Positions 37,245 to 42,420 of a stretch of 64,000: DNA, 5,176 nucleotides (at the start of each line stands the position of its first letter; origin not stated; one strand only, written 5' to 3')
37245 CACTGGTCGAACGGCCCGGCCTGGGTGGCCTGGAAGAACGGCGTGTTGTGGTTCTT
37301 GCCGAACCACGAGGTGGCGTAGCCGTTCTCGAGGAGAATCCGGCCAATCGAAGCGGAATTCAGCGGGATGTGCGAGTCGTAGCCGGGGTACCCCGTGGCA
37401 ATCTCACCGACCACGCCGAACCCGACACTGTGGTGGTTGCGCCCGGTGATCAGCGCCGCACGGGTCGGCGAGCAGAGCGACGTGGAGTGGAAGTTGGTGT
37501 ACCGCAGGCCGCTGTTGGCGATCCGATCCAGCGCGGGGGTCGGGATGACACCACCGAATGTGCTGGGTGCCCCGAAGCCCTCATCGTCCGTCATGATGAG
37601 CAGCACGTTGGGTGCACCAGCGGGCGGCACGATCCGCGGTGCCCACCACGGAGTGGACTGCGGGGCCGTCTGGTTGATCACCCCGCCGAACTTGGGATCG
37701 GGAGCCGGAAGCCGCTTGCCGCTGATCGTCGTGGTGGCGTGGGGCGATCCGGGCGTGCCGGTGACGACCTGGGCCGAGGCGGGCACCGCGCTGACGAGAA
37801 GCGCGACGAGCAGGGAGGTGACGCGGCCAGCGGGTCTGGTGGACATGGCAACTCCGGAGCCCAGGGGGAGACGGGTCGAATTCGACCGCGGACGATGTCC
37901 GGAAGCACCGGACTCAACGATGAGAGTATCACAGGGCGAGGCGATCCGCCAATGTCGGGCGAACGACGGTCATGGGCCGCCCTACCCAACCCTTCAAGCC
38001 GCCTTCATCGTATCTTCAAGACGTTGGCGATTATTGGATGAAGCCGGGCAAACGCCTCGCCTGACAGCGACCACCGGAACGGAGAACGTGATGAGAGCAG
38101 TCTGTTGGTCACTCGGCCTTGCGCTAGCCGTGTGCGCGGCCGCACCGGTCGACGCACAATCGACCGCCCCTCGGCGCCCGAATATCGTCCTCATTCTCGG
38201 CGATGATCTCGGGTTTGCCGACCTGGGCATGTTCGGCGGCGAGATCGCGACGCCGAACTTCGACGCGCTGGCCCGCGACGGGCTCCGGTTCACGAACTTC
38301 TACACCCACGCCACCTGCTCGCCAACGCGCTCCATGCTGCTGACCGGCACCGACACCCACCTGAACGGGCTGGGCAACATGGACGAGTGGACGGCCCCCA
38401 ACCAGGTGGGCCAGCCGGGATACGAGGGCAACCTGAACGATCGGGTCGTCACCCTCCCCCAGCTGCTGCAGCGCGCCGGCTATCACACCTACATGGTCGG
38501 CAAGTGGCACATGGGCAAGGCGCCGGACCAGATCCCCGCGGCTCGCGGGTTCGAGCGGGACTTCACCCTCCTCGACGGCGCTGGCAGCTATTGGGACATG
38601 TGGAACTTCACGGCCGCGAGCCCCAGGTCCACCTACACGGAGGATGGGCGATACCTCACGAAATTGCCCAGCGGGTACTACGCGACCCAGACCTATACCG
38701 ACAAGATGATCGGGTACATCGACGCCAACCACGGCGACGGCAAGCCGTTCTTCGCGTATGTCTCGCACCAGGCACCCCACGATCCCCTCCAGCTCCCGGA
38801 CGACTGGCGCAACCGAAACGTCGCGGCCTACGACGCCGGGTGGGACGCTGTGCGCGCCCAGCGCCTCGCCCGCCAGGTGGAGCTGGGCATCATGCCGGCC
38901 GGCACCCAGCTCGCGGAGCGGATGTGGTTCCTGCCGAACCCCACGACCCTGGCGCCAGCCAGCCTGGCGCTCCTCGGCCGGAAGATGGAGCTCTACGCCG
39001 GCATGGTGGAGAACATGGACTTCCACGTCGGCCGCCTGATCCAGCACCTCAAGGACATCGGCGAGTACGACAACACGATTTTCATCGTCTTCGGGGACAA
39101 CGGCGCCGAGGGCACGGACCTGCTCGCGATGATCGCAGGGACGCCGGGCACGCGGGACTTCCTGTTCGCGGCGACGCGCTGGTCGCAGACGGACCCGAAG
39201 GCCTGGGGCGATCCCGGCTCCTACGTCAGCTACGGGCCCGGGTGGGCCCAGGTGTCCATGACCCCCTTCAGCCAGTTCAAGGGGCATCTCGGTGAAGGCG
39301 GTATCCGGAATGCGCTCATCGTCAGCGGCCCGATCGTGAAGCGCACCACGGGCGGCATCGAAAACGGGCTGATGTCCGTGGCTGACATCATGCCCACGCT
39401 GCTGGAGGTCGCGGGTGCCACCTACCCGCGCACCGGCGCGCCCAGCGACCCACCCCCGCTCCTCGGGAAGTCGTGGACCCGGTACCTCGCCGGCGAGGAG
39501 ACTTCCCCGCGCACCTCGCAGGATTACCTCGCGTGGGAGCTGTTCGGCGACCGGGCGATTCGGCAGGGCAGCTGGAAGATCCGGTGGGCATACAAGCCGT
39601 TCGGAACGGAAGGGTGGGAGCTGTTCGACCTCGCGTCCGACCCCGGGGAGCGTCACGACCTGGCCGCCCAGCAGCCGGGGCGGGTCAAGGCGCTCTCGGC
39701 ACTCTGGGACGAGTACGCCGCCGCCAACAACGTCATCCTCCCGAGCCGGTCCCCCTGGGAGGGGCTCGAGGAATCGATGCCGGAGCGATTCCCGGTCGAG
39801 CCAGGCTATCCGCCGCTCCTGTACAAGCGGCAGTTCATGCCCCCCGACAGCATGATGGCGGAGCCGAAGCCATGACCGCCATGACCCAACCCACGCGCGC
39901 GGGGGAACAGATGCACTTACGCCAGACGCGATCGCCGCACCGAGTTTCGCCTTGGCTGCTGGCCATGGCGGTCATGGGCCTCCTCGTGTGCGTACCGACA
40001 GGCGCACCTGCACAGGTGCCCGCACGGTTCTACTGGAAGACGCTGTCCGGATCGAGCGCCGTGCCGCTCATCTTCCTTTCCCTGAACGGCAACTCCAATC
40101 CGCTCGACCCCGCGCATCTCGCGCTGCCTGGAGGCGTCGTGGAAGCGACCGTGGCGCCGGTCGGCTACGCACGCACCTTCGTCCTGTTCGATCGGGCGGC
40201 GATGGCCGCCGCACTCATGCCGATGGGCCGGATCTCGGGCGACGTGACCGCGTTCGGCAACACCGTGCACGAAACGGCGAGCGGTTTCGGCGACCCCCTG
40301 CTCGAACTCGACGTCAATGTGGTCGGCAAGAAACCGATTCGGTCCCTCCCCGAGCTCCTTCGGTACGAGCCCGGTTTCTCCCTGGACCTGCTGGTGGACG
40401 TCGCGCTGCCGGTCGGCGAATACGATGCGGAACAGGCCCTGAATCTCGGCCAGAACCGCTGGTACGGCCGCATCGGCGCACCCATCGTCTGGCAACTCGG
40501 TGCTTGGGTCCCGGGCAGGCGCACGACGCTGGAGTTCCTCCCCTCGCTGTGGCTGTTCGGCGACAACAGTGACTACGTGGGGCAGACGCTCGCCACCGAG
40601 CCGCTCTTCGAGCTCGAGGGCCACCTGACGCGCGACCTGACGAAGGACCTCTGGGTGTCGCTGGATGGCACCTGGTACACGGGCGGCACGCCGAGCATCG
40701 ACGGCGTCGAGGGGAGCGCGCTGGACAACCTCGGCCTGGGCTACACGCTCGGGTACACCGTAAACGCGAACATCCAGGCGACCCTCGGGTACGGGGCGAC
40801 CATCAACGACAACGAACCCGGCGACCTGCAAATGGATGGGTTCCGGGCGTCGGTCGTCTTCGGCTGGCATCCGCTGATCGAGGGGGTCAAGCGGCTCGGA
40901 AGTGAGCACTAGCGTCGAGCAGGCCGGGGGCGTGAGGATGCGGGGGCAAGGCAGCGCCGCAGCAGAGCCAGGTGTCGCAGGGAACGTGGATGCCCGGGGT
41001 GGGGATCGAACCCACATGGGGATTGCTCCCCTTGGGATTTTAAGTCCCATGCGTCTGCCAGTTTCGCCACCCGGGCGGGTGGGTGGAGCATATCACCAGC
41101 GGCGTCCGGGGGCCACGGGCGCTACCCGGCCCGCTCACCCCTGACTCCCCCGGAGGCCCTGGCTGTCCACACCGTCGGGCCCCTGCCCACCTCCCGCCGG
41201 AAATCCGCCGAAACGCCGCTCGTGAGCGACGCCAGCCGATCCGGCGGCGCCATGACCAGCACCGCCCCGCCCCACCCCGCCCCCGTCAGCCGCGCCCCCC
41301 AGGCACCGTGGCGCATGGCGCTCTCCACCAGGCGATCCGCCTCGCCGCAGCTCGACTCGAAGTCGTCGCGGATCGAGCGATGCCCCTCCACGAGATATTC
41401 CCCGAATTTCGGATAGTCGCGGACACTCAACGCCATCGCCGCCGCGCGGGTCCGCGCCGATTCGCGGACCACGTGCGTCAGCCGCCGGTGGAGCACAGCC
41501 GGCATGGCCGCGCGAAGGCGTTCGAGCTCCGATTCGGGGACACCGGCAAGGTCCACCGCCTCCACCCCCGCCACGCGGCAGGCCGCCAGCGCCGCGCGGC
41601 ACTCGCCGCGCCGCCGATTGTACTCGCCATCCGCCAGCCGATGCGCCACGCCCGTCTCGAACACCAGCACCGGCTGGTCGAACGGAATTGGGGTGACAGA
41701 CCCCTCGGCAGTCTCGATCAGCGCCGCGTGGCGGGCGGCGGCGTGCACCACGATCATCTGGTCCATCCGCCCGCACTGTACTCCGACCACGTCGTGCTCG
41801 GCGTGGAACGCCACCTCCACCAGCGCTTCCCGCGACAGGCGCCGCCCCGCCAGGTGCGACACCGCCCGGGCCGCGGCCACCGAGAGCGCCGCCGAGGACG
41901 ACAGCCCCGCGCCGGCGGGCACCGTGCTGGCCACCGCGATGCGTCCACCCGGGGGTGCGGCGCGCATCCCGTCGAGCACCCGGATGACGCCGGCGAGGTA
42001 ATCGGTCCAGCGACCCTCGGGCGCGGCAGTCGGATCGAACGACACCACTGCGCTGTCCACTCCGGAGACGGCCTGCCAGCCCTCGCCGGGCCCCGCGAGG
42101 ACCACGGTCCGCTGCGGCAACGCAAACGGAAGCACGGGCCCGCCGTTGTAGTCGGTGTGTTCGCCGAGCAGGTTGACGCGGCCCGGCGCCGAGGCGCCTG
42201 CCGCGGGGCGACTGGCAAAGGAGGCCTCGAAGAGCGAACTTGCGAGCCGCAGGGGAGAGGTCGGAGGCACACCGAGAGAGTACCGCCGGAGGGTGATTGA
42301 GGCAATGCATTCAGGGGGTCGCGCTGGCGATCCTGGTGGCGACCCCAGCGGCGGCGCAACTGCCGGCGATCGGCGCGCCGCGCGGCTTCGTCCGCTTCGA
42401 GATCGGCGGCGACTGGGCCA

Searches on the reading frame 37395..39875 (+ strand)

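Call 30: search_protein_families(library=pfam, proteins=[window:37395-39875:+], max_evalue=0.001)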
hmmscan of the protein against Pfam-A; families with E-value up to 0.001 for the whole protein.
window:37395-39875:+ (826 aa): 2 families
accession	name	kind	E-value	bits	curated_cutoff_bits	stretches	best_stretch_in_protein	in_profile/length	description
PF00884.28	Sulfatase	-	2.3e-58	198.3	25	1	262-675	1-301/301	Sulfatase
PF16347.10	SGSH_C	-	0.00016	22.3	29.3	1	635-759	14-134/154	N-sulphoglucosamine sulphohydrolase, C-terminal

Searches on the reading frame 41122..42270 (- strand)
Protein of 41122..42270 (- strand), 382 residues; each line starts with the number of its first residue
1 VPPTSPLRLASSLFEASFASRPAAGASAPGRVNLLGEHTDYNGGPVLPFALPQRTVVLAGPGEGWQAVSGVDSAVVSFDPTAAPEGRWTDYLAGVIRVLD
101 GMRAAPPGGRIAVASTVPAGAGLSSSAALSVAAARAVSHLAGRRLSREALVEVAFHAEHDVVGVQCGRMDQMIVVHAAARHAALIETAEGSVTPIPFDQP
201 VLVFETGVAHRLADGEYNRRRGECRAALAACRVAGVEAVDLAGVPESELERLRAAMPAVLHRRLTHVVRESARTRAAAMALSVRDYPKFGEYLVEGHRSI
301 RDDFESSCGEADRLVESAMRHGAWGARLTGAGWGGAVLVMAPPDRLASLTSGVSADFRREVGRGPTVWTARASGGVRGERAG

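Call 30: search_protein_families(library=pfam, proteins=[window:41122-42270:-], max_evalue=0.001)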
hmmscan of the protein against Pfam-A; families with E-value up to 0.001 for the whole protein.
window:41122-42270:- (382 aa): 3 families
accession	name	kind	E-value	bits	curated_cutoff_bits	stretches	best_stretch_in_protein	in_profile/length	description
PF10509.15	GalKase_gal_bdg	-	1.2e-20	73.3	23.1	1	13-61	2-49/49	Galactokinase galactose-binding signature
PF00288.32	GHMP_kinases_N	-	1.5e-18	67.2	22.3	1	94-176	5-85/87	GHMP kinases N terminal domain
PF08544.19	GHMP_kinases_C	-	8.8e-11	42.5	21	1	281-354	5-80/85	GHMP kinases C terminal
